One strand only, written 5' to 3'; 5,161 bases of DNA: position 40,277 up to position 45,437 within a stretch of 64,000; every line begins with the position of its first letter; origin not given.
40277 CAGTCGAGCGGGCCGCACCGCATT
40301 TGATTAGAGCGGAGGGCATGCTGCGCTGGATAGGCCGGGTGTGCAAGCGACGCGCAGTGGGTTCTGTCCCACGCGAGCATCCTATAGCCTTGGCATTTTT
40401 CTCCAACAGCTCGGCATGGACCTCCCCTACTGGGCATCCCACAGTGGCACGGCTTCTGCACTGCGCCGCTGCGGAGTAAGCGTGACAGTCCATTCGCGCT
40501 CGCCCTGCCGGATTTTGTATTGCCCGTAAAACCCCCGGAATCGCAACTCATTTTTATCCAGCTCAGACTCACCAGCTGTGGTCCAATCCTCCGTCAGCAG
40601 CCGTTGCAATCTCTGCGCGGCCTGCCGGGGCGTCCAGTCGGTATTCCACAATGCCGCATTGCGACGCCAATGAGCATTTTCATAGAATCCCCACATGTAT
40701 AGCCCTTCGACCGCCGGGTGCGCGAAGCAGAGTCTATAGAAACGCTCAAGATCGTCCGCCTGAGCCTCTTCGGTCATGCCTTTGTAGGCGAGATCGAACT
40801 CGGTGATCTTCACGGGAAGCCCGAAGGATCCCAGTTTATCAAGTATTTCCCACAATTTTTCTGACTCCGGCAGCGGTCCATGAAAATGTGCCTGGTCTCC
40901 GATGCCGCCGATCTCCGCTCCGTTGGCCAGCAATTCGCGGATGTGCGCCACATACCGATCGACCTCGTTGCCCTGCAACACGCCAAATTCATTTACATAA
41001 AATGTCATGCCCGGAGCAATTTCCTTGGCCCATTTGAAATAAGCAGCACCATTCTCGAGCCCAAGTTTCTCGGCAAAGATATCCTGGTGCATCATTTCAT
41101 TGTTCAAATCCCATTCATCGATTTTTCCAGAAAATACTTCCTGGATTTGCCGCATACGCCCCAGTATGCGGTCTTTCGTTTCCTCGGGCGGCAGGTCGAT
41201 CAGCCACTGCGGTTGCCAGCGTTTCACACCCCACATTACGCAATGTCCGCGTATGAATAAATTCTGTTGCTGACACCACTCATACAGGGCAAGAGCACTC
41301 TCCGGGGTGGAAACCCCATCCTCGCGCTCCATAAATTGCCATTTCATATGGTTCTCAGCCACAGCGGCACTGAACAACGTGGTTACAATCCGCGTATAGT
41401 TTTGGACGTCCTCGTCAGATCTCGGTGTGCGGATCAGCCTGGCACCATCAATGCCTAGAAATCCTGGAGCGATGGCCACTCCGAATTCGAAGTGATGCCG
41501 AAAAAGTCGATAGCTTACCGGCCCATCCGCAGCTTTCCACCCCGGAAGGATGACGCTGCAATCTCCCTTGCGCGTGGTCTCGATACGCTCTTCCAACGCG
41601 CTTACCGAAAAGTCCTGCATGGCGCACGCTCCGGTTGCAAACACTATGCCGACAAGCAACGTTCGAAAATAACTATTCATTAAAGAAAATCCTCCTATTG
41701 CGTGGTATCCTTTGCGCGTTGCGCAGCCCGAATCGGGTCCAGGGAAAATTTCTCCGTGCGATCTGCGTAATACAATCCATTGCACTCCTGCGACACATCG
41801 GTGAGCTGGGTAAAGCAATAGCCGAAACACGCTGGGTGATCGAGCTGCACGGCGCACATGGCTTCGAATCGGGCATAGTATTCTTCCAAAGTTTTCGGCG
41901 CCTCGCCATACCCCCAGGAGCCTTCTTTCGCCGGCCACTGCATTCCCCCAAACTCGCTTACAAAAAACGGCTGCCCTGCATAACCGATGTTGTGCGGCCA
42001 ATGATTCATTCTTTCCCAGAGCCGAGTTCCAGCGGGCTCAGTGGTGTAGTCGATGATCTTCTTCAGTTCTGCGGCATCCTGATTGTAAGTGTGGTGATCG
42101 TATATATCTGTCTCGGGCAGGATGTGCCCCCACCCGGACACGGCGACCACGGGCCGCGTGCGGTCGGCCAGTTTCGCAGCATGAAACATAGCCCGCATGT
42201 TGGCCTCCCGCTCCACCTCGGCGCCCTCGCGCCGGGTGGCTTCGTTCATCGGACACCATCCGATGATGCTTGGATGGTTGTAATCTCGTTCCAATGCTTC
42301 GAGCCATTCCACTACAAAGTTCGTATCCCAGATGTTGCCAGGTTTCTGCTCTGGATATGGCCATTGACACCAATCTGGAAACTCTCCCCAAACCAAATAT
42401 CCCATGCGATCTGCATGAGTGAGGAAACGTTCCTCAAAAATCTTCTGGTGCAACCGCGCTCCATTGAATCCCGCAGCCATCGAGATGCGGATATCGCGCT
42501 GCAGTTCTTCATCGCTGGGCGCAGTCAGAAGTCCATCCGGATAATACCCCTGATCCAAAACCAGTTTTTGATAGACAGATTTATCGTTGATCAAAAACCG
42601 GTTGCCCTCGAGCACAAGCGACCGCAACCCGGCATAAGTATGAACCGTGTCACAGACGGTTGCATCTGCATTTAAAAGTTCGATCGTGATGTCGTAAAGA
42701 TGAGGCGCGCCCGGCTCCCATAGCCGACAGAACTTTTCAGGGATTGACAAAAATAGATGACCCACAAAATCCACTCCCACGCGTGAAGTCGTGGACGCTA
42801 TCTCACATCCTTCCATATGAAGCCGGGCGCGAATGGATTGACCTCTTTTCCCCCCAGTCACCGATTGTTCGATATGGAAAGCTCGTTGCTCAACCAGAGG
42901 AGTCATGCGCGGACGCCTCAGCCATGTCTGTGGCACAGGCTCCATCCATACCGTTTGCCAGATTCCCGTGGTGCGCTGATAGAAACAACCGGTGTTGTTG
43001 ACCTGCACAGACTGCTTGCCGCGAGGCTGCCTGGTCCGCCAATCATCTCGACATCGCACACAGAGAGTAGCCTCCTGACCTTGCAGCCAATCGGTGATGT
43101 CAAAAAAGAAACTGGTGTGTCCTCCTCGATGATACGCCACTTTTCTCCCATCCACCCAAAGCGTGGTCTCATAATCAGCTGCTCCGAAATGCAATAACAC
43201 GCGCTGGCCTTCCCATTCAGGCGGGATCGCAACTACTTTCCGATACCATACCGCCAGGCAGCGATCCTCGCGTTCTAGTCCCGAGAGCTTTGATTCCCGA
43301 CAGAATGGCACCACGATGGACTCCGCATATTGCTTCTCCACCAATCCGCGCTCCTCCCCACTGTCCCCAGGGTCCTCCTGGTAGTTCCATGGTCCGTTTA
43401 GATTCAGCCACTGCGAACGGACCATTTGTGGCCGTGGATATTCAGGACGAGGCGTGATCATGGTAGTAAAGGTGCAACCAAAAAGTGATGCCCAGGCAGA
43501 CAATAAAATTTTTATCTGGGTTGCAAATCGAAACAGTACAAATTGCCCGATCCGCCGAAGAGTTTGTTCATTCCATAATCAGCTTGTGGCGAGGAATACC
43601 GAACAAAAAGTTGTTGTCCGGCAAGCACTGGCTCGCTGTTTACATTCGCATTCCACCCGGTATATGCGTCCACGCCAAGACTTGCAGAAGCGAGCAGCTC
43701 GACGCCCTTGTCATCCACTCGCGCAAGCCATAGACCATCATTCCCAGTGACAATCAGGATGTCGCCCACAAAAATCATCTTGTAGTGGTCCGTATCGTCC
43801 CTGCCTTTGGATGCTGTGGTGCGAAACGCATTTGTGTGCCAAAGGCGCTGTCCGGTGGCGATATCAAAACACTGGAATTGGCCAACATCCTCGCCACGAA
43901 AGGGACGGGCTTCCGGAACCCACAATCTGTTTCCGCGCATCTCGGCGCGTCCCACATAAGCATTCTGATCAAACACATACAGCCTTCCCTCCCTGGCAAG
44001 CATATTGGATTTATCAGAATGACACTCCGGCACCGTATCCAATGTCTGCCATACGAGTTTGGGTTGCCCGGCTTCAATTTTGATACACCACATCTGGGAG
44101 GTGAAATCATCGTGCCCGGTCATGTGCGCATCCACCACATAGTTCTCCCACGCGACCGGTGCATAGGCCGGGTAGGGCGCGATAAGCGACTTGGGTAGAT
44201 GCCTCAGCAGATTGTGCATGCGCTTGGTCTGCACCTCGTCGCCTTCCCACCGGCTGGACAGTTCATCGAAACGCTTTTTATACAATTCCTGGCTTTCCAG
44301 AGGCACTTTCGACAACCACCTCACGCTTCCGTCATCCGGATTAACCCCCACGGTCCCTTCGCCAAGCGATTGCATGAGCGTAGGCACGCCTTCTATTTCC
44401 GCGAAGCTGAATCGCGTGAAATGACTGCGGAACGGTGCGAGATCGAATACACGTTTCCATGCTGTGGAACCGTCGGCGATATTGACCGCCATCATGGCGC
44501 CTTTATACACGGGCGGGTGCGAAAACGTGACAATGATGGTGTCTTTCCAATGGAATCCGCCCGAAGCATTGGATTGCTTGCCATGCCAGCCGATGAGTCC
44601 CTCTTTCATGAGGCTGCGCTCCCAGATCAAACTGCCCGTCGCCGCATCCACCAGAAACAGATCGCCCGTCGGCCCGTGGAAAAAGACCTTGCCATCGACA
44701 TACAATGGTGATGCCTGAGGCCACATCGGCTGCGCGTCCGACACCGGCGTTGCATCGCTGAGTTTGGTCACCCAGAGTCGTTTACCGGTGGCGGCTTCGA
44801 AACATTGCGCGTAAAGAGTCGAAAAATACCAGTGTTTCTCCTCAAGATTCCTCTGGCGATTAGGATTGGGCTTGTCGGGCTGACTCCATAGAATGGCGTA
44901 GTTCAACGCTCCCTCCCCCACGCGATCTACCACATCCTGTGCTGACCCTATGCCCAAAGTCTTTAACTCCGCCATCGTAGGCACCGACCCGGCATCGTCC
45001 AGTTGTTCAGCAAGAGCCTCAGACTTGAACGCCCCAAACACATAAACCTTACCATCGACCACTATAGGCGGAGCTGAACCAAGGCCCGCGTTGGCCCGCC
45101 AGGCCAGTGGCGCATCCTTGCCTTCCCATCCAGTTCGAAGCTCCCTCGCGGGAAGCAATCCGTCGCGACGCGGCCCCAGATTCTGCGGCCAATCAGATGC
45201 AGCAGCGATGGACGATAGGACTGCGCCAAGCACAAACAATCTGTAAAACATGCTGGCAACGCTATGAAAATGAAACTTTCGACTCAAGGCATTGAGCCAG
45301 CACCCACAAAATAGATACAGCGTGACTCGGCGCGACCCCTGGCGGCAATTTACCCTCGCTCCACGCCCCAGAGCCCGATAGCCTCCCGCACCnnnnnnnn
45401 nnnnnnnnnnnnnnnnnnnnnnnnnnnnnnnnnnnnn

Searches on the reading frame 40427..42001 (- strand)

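Call 42: search_protein_families(library=pfam, proteins=[window:40427-42001:-], max_evalue=0.001)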
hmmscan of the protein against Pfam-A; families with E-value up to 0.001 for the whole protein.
window:40427-42001:- (524 aa): 1 family
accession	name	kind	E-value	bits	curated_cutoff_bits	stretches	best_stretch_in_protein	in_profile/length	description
PF00331.26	Glyco_hydro_10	-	9.9e-43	147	22.1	1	199-464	25-307/311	Glycosyl hydrolase family 10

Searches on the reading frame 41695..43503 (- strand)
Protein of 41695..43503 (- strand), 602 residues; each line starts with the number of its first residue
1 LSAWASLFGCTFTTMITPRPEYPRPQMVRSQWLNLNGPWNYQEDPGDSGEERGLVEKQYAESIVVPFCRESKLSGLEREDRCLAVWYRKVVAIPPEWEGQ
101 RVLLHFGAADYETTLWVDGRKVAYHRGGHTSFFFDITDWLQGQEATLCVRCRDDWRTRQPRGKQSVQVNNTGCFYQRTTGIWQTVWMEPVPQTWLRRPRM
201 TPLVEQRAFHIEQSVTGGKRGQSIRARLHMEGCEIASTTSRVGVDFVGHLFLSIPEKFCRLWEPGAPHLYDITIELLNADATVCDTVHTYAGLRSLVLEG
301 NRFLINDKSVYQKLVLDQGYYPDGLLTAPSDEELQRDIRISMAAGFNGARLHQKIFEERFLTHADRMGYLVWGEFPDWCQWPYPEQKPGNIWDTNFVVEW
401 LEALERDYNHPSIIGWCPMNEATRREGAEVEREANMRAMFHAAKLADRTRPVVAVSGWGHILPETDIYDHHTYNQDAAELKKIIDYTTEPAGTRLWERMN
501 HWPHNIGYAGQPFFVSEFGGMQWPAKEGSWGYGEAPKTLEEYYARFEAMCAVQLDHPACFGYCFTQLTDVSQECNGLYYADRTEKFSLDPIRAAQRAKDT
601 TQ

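Call 42: search_protein_families(library=pfam, proteins=[window:41695-43503:-], max_evalue=0.001)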
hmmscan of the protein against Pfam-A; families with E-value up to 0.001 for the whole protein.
window:41695-43503:- (602 aa): 4 families
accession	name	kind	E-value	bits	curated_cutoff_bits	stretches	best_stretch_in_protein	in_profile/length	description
PF02837.24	Glyco_hydro_2_N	-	6.8e-12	46.1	28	1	84-158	66-139/169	Glycosyl hydrolases family 2, sugar binding domain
PF02836.23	Glyco_hydro_2_C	-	1.2e-09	38.1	21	1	330-543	34-235/302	Glycosyl hydrolases family 2, TIM barrel domain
PF22666.2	Glyco_hydro_2_N2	-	3.4e-07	30.9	27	1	85-166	50-132/167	Glycosyl hydrolase 2 galactose-binding domain-like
PF00703.27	Glyco_hydro_2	-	3.3e-06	28.3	23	1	259-294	75-109/109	Glycosyl hydrolases family 2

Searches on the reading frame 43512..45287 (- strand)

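Call 42: search_protein_families(library=pfam, proteins=[window:43512-45287:-], max_evalue=0.001)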
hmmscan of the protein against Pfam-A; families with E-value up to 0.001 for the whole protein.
window:43512-45287:- (591 aa): 2 families
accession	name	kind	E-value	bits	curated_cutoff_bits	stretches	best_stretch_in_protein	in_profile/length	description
PF13360.13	PQQ_2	-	1.6e-16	61.1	27.6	1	163-226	88-146/233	Outer membrane protein assembly factor BamB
PF01011.28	PQQ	-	8.9e-06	25.1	26.7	0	170-225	29-84/595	Glucose/ethanol/alcohol dehydrogenase, beta-propeller domain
